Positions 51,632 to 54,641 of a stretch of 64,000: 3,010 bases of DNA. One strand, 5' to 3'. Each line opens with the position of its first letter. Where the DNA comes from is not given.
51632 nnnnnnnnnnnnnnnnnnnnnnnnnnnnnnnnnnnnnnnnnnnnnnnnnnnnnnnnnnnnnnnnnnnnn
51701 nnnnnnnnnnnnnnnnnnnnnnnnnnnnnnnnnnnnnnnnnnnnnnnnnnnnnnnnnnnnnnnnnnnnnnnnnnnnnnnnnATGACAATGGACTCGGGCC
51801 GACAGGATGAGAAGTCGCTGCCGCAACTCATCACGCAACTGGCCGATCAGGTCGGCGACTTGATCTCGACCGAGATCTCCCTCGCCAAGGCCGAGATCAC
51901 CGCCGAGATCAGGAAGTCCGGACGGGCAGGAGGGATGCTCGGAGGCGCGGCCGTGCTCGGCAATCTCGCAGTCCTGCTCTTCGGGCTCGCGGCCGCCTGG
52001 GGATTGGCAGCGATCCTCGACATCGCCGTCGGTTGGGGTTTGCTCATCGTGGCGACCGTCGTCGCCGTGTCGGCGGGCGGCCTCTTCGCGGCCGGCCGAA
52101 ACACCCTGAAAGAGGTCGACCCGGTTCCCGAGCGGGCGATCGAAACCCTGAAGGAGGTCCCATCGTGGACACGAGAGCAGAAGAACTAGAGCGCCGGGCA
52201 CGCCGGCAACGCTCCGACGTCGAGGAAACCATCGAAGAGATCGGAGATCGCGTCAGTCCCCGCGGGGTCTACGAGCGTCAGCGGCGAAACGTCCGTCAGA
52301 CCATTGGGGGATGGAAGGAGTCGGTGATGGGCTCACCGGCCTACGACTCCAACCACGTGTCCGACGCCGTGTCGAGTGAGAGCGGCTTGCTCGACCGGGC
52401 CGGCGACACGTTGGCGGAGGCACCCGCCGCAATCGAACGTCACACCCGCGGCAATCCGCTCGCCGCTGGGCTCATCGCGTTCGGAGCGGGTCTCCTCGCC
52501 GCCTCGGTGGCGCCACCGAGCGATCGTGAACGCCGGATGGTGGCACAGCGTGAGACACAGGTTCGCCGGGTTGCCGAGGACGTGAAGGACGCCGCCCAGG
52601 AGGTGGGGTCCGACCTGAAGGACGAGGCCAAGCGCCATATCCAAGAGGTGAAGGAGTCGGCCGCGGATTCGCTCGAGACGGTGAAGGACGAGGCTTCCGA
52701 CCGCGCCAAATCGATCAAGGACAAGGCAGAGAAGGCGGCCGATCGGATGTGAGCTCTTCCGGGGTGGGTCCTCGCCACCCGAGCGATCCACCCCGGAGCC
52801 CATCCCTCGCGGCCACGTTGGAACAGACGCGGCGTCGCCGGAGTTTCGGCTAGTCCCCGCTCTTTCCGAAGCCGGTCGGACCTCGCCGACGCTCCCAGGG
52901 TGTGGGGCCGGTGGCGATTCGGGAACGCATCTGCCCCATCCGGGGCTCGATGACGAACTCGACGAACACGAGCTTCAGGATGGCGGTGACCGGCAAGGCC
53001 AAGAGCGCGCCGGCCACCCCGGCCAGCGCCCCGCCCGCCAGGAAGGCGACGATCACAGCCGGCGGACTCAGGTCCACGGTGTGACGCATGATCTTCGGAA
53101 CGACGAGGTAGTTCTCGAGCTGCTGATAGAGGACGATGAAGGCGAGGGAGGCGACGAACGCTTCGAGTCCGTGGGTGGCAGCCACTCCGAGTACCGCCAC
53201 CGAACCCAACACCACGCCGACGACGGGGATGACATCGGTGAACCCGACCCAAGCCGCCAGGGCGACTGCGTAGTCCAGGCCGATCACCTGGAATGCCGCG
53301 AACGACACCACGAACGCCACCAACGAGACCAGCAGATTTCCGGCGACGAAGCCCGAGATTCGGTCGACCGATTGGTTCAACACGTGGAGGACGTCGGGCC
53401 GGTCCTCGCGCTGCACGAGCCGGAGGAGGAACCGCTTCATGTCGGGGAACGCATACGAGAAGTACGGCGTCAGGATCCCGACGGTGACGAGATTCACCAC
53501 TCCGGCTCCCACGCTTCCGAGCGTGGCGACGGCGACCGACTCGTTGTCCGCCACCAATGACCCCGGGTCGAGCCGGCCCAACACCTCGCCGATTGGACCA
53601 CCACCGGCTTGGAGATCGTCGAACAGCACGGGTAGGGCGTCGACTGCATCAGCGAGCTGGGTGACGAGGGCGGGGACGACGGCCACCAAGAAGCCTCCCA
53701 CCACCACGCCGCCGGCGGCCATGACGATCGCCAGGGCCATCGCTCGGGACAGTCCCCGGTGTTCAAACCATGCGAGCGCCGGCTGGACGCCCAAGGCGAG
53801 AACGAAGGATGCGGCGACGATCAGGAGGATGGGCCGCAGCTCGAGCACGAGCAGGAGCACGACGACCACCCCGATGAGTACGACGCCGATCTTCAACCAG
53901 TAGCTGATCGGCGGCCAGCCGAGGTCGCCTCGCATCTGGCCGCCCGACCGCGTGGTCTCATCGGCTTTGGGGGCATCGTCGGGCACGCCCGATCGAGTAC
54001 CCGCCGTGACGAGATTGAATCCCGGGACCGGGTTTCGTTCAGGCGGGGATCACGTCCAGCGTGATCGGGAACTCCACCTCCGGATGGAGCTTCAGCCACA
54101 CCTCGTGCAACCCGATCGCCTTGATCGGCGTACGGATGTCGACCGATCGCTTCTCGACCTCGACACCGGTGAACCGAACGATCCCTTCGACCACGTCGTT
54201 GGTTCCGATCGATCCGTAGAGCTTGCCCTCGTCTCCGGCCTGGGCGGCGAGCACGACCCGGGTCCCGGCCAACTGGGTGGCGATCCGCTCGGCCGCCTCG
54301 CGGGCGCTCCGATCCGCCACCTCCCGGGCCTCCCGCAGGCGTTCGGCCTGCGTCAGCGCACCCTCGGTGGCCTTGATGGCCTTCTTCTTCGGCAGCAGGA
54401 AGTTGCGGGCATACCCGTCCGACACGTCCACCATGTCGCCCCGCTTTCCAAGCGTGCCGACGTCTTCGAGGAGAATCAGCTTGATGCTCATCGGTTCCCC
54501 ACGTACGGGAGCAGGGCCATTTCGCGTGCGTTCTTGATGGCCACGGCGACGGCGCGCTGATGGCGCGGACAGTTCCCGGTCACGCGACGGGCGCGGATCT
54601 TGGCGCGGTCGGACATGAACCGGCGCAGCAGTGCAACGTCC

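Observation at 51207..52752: Holin-X-like / DUF3618-like three-gene membrane module inserted into the rpsF-ssb-rpsR-rplI-dnaB locus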

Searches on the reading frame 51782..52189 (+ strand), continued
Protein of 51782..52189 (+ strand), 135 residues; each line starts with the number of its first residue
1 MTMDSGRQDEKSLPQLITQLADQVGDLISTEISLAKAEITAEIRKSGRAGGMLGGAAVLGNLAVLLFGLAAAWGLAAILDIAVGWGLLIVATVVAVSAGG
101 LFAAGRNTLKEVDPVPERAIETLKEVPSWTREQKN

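Call 72: find_encoding_contigs(protein=P0006, flank=6000, max_places=3)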
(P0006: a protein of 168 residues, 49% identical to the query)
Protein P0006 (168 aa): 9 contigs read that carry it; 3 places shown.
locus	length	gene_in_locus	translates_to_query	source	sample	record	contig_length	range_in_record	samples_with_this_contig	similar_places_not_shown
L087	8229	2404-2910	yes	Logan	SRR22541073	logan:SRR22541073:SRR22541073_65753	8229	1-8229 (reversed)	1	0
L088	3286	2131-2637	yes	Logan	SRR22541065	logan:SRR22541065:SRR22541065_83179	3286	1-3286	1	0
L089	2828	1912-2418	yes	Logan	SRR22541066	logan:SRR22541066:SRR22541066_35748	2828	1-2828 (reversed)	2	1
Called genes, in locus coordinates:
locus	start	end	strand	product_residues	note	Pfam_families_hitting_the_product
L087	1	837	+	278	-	?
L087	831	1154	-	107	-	-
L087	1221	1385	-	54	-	-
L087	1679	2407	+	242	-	-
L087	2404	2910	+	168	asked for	PF07332:Phage_holin_3_6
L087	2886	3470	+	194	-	PF01442:Apolipoprotein (faint), PF12277:DUF3618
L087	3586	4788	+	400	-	PF03591:AzlC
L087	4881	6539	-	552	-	-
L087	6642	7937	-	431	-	PF00291:PALP, PF01842:ACT (weak)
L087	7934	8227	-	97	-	?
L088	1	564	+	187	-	?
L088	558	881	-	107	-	-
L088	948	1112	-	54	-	-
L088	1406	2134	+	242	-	-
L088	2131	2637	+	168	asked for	PF07332:Phage_holin_3_6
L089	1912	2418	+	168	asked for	PF07332:Phage_holin_3_6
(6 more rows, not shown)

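Call 84: search_protein_families(library=padloc, proteins=[window:51782-52189:+], max_evalue=0.01)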
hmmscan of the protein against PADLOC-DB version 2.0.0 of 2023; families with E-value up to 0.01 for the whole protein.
window:51782-52189:+ (135 aa): 1 family
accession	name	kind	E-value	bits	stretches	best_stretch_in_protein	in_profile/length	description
PDLC03841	LeoBC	-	0.0052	14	1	19-102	411-502/601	-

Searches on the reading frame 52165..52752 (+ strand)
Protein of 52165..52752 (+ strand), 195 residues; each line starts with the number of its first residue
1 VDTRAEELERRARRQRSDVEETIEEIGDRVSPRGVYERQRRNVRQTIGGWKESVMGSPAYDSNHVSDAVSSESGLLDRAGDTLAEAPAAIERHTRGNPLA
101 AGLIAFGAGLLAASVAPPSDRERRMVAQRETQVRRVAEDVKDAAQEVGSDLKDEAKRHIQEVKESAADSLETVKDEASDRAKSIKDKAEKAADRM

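Call 4: search_protein_families(library=pfam, proteins=[window:52165-52752:+], max_evalue=0.1)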
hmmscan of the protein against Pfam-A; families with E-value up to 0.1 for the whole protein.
window:52165-52752:+ (195 aa): 7 families
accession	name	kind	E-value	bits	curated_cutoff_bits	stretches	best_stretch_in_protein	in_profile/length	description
PF01442.23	Apolipoprotein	-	5.3e-06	26.7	90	1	129-195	104-170/190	Apolipoprotein A1/A4/E domain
PF12277.13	DUF3618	-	0.00013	22.6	24.9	1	4-45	3-44/47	Protein of unknown function (DUF3618)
PF12732.12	YtxH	-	0.0016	19.3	37.5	1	148-193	23-68/71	YtxH-like protein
PF11098.13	Chlorosome_CsmC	-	0.004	17.6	26.3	1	132-192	77-136/139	Chlorosome envelope protein C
PF04691.17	ApoC-I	-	0.0088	16.3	28.3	1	138-165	9-36/61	Apolipoprotein C-I (ApoC-1)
PF07464.16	ApoLp-III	-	0.064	13.8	36.3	1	133-192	56-118/146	Apolipophorin-III precursor (apoLp-III)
PF05957.18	DUF883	-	0.067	13.6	25.4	0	166-195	14-43/53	DUF883 N-terminal domain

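Call 6: search_protein_families(library=ncbifam, proteins=[window:52165-52752:+], max_evalue=1)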
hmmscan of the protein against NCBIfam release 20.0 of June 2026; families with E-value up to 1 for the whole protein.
window:52165-52752:+ (195 aa): 8 families
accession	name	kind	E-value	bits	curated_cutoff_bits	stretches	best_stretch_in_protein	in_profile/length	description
NF047840.1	lipo_Ag473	exception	0.0017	19.1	100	1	125-192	57-124/136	Ag473 family lipoprotein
NF041669.1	GvpT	domain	0.0098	16.4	80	1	138-188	34-84/123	GvpT/GvpP family gas vesicle accessory protein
NF041230.1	BagL_FevM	exception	0.025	14.6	230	1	85-145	61-117/145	MarR family transcriptional regulator BagL/FevM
NF041670.1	GvpQ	equivalog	0.061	13.5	100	1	135-195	18-76/137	gas vesicle protein GvpQ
NF047849.1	Lsa33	exception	0.077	12.1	420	1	134-191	235-292/310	surface adhesin Lsa33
NF033914.0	antiphage_ZorA_1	subfamily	0.24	9.6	190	1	125-183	393-450/619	anti-phage ZorAB system protein ZorA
NF005198.1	PRK06669.1-3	equivalog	0.68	9.1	200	1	130-195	58-123/299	flagellar assembly protein FliH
NF052504.1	sll1863_fam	domain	0.95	9.7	35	1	142-194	36-91/93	sll1863 family stress response protein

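Call 7: search_protein_families(library=phrogs, proteins=[window:52165-52752:+], max_evalue=1)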
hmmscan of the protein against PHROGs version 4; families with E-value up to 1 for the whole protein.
window:52165-52752:+ (195 aa): 4 families
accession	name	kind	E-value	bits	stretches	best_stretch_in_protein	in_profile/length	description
phrog_2589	-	tail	0.042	11.1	1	131-191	854-913/3686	tail protein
phrog_167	-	tail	0.076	11.6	1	131-193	869-931/1555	tail length tape measure protein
phrog_28083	-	unknown function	0.52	9.7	1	129-191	28-89/830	-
phrog_8760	-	unknown function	0.68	11.3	0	137-181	13-57/70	-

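Call 29: search_protein_families(library=pfam, alignment_id=A4, max_evalue=0.01)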
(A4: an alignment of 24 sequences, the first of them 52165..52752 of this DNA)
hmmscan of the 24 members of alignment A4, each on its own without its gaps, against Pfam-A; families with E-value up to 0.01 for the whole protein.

A. member 1, window:52165-52752:+ (195 aa): 5 families
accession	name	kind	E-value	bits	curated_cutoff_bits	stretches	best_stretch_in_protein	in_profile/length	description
PF01442.23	Apolipoprotein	-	5.3e-06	26.7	90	1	129-195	104-170/190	Apolipoprotein A1/A4/E domain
PF12277.13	DUF3618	-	0.00013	22.6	24.9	1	4-45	3-44/47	Protein of unknown function (DUF3618)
PF12732.12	YtxH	-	0.0016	19.3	37.5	0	148-193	23-68/71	YtxH-like protein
PF11098.13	Chlorosome_CsmC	-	0.004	17.6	26.3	1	132-192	77-136/139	Chlorosome envelope protein C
PF04691.17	ApoC-I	-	0.0088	16.3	28.3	0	138-165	9-36/61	Apolipoprotein C-I (ApoC-1)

B. families by the number of members that match (of 24 scanned): 12 families
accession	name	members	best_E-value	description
PF12277.13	DUF3618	24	9.4e-16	Protein of unknown function (DUF3618)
PF01442.23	Apolipoprotein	24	9.3e-10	Apolipoprotein A1/A4/E domain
PF12732.12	YtxH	5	0.001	YtxH-like protein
PF07464.16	ApoLp-III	4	0.00038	Apolipophorin-III precursor (apoLp-III)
PF11098.13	Chlorosome_CsmC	2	0.0015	Chlorosome envelope protein C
PF06008.19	Laminin_I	1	0.00047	Laminin Domain I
PF09769.14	ApoO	1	0.0011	Apolipoprotein O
PF23562.2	AMP-binding_C_3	1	0.0017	AMP-binding enzyme C-terminal domain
PF05532.17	CsbD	1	0.0021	CsbD-like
PF21769.2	vRNAP_dom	1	0.0052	Virion DNA-directed RNA polymerase domain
PF09548.15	Spore_III_AB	1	0.0077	Stage III sporulation protein AB (spore_III_AB)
PF04691.17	ApoC-I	1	0.0088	Apolipoprotein C-I (ApoC-1)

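Call 42: list_cluster_members(proteins=[P0001, window:52165-52752:+, window:51207-51785:+, window:52850-53986:-])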
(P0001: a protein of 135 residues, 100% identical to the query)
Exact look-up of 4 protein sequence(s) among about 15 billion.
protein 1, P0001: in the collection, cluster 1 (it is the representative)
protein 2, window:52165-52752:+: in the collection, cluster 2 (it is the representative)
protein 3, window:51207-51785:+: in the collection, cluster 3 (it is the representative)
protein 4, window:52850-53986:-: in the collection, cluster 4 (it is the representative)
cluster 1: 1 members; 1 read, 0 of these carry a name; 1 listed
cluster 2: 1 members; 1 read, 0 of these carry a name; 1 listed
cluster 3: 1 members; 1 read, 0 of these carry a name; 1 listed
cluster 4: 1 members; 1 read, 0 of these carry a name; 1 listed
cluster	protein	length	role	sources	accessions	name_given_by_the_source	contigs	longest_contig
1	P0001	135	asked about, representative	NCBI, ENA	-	-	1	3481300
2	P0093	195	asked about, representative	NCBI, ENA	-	-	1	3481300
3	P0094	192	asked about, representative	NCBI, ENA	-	-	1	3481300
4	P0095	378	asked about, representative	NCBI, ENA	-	-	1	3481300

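Call 68: search_solved_structures(query=A4, max_evalue=1)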
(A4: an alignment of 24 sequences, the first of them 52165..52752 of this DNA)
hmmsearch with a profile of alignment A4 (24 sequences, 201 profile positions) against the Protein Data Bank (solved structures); distinct sequences matched with E-value up to 1: 7.
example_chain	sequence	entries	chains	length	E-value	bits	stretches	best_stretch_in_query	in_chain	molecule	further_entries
5cwq_A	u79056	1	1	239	0.0036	20.9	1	70-181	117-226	Designed helical repeat protein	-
4uos_A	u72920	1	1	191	0.14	15.7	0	130-193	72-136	DESIGNED HELICAL BUNDLE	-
2x43_S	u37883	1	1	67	0.33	14.5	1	144-195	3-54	SHERP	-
3r2p_A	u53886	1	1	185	0.39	14.3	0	6-89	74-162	Apolipoprotein A-I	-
3s84_A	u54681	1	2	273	0.47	14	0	116-193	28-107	Apolipoprotein A-IV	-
5jnp_A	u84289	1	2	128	0.79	13.3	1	19-63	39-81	Probable cellulose synthase A catalytic subunit 8 [UDP-forming]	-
6pts_A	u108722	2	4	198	0.98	12.9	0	6-89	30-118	Apolipoprotein A-I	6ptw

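Call 84: search_protein_families(library=padloc, proteins=[window:52165-52752:+], max_evalue=0.01)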
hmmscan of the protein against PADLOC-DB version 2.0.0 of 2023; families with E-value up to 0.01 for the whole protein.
window:52165-52752:+ (195 aa): 2 families
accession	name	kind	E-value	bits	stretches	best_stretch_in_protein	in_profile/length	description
PDLC00640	ZorA2|ZorA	-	0.00089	16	1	124-191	378-444/590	MotA/ExbB/TolQ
PDLC03841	LeoBC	-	0.0037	14.5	1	7-188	404-564/601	-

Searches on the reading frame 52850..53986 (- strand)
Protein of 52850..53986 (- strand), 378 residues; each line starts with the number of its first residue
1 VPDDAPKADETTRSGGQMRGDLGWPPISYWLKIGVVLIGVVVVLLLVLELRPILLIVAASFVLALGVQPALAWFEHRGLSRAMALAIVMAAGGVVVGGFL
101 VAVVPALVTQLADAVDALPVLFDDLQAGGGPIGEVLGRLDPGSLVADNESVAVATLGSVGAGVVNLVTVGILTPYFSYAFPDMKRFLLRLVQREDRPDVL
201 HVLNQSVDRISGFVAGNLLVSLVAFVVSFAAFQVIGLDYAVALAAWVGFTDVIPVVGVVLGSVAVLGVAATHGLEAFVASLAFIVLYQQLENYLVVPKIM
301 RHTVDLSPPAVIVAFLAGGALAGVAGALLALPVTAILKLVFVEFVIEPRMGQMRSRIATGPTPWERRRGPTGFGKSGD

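Call 4: search_protein_families(library=pfam, proteins=[window:52850-53986:-], max_evalue=0.1)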
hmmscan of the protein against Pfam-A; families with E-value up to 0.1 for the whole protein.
window:52850-53986:- (378 aa): 1 family
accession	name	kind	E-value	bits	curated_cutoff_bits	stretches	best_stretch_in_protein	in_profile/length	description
PF01594.21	AI-2E_transport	-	2.4e-44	152.3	34.3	2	151-340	132-322/327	AI-2E family transporter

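Call 84: search_protein_families(library=padloc, proteins=[window:52850-53986:-], max_evalue=0.01)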
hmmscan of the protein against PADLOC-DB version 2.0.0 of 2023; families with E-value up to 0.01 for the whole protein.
window:52850-53986:- (378 aa): 0 families

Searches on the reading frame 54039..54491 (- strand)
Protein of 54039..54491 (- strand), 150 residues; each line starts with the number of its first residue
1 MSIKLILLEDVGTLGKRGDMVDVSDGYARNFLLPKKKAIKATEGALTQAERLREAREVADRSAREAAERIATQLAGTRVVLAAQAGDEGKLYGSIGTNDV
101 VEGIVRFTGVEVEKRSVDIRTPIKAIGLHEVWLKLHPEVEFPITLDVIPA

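Call 4: search_protein_families(library=pfam, proteins=[window:54039-54491:-], max_evalue=0.1)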
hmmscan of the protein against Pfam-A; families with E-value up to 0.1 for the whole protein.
window:54039-54491:- (150 aa): 3 families
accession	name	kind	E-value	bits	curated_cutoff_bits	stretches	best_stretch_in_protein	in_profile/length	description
PF03948.19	Ribosomal_L9_C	-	1.1e-22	80.7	23.2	1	65-148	1-85/86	Ribosomal protein L9, C-terminal domain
PF01281.25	Ribosomal_L9_N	-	7.9e-21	73.8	20.7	1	3-48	1-46/47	Ribosomal protein L9, N-terminal domain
PF05764.18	YL1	-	0.097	13.2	29.2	0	35-61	174-200/239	YL1 nuclear protein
